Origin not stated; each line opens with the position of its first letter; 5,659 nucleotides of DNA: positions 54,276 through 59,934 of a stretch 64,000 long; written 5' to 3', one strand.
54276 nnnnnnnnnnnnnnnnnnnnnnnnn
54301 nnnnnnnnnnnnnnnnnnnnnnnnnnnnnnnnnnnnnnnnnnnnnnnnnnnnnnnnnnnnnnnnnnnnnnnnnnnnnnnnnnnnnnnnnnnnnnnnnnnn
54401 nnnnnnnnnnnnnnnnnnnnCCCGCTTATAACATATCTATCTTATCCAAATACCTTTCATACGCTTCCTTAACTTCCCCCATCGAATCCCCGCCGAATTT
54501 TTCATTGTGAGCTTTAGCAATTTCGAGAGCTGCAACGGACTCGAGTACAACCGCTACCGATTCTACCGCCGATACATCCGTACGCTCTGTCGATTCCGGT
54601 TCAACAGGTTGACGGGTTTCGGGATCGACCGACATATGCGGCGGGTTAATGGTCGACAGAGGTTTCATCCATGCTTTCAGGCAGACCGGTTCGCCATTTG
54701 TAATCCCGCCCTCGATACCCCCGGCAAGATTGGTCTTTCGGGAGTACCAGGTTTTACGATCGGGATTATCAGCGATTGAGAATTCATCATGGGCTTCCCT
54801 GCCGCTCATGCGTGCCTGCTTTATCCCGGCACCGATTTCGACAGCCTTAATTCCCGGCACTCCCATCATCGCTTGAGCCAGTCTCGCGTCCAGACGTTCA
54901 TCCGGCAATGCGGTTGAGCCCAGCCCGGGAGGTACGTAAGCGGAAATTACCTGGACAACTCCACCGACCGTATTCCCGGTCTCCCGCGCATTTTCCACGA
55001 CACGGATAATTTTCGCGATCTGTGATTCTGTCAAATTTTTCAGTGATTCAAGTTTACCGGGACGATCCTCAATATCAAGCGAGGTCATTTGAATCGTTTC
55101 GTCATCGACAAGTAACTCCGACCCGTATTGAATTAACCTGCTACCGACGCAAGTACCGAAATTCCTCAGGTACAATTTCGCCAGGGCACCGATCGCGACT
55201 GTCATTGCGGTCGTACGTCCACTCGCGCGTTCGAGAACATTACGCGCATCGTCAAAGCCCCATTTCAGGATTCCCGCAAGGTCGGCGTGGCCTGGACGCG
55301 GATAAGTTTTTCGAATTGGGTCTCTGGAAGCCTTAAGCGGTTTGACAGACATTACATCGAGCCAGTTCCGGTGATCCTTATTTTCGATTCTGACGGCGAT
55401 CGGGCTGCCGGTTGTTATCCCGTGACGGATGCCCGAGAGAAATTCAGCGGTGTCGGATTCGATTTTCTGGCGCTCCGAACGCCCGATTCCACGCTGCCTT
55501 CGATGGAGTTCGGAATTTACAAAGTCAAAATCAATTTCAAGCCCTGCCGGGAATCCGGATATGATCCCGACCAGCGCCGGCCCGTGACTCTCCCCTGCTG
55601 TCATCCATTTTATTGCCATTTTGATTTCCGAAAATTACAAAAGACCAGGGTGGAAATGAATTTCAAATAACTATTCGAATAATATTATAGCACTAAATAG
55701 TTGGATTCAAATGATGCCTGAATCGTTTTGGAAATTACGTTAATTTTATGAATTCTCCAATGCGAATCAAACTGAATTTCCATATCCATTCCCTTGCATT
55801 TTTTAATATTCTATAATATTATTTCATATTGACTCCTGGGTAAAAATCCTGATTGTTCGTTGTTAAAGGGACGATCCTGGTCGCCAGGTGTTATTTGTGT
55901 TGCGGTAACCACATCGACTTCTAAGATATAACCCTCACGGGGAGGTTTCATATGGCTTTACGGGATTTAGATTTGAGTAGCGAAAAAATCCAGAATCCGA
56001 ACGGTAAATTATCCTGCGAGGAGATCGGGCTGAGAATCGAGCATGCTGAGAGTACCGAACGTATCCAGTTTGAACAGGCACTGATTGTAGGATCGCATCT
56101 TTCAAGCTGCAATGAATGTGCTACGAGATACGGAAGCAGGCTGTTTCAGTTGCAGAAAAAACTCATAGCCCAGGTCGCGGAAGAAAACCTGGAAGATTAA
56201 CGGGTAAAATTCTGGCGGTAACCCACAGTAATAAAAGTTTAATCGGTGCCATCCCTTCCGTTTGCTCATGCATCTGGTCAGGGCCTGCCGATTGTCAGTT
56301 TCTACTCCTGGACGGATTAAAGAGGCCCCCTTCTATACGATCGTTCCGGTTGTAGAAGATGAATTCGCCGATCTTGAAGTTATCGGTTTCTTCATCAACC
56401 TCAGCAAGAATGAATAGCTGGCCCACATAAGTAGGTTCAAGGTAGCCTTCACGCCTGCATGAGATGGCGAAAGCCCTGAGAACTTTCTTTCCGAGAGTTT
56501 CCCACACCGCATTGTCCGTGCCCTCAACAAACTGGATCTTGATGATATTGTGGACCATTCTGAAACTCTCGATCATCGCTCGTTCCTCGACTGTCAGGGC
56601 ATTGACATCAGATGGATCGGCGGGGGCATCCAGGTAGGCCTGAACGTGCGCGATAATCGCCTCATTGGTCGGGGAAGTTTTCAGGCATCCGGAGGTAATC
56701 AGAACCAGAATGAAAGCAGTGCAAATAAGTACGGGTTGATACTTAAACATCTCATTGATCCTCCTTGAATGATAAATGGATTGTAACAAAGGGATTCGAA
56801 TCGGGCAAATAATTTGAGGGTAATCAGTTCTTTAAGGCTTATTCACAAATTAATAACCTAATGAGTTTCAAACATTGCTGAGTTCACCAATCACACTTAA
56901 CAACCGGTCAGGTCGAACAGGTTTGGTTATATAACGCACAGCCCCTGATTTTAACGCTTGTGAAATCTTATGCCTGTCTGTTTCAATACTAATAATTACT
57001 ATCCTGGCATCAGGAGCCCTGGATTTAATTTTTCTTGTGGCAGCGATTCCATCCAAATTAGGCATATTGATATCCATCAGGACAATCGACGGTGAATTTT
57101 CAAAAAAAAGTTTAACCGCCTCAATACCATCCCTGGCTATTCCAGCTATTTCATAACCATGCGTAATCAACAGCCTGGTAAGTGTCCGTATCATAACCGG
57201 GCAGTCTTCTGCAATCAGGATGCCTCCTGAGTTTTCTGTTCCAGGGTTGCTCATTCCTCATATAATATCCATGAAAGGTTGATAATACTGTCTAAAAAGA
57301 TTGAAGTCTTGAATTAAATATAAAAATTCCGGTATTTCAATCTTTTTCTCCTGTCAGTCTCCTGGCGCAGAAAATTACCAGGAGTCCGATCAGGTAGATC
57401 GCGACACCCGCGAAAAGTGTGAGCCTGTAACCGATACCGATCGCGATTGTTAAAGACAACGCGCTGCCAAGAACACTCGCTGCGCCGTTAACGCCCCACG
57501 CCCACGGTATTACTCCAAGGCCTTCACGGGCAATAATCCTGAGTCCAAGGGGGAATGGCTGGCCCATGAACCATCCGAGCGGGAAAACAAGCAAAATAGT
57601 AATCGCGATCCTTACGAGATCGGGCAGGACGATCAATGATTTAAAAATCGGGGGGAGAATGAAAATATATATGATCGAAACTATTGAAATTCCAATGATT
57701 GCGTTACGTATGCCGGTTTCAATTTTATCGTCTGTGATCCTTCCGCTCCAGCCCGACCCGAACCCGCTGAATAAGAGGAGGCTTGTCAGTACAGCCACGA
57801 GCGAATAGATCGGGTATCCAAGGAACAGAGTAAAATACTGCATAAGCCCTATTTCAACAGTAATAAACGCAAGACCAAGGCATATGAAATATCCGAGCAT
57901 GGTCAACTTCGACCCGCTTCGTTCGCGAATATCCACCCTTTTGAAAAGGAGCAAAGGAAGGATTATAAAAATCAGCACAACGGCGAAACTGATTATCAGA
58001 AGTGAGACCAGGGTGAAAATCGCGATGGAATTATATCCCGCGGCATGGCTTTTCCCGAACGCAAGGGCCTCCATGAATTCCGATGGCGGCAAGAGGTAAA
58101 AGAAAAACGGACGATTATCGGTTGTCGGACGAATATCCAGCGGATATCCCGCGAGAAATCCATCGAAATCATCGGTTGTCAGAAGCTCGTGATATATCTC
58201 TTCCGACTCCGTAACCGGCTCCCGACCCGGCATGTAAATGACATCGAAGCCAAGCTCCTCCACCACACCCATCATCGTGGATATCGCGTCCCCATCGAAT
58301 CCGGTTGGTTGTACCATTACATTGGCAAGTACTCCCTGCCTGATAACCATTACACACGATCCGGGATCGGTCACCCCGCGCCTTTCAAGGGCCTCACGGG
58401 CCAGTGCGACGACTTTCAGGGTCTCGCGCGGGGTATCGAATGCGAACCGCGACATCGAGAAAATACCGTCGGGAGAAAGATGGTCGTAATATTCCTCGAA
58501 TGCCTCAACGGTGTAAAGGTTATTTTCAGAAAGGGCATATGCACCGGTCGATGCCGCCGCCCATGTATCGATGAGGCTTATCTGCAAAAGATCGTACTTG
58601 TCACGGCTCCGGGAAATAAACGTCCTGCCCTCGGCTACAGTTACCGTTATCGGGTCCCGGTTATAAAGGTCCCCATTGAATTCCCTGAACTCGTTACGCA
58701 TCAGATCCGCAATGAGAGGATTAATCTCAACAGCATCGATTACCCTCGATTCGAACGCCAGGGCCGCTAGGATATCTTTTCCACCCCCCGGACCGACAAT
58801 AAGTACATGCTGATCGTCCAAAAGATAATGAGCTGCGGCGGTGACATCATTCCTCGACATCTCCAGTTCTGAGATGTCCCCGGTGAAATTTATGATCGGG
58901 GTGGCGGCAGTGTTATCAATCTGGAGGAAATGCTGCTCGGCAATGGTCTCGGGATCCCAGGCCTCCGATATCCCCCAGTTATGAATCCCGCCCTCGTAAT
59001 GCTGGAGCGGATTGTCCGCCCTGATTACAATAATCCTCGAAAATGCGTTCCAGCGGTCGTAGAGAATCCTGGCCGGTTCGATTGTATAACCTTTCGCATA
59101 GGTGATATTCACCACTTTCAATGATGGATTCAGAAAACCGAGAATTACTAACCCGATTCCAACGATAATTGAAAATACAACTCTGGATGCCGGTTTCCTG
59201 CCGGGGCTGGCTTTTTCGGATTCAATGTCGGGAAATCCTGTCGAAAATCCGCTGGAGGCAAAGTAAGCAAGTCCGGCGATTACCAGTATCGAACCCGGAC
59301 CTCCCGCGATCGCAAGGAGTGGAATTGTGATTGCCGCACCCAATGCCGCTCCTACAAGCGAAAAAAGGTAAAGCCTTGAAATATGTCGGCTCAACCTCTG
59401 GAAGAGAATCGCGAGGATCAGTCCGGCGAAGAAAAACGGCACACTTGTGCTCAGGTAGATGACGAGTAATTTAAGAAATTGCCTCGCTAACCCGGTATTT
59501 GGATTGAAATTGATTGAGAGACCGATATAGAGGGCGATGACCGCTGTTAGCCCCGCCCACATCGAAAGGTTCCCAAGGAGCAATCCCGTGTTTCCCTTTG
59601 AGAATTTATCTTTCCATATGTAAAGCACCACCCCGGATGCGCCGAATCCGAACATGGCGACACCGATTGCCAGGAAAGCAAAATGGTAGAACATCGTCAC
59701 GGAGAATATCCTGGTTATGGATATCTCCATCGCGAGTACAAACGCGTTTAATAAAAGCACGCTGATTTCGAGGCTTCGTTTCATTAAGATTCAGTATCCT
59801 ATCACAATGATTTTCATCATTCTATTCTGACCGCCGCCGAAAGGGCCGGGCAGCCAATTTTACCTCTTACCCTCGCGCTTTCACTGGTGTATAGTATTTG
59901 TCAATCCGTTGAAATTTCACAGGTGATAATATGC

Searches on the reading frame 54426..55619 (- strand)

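Call 11: search_protein_families(library=pfam, proteins=[window:54426-55619:-], max_evalue=0.001)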
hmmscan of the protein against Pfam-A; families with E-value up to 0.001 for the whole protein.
window:54426-55619:- (397 aa): 1 family
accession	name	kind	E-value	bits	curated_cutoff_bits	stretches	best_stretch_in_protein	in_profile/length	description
PF01264.26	Chorismate_synt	-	2.3e-99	332.6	27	1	4-370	2-325/327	Chorismate synthase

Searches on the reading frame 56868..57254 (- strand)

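Call 12: search_protein_families(library=pfam, proteins=[window:56868-57254:-], max_evalue=0.01)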
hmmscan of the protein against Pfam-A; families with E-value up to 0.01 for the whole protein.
window:56868-57254:- (128 aa): 1 family
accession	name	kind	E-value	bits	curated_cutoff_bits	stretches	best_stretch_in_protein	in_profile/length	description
PF00072.30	Response_reg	-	1e-26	93.7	30.2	1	12-122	1-110/111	Response regulator receiver domain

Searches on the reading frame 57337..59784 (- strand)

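Call 12: search_protein_families(library=pfam, proteins=[window:57337-59784:-], max_evalue=0.01)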
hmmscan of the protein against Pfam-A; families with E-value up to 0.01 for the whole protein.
window:57337-59784:- (815 aa): 1 family
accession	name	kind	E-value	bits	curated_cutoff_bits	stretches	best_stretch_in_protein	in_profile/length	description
PF01564.23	Spermine_synth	-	6.3e-08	32.8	22.9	1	324-446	19-132/186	Spermine/spermidine synthase domain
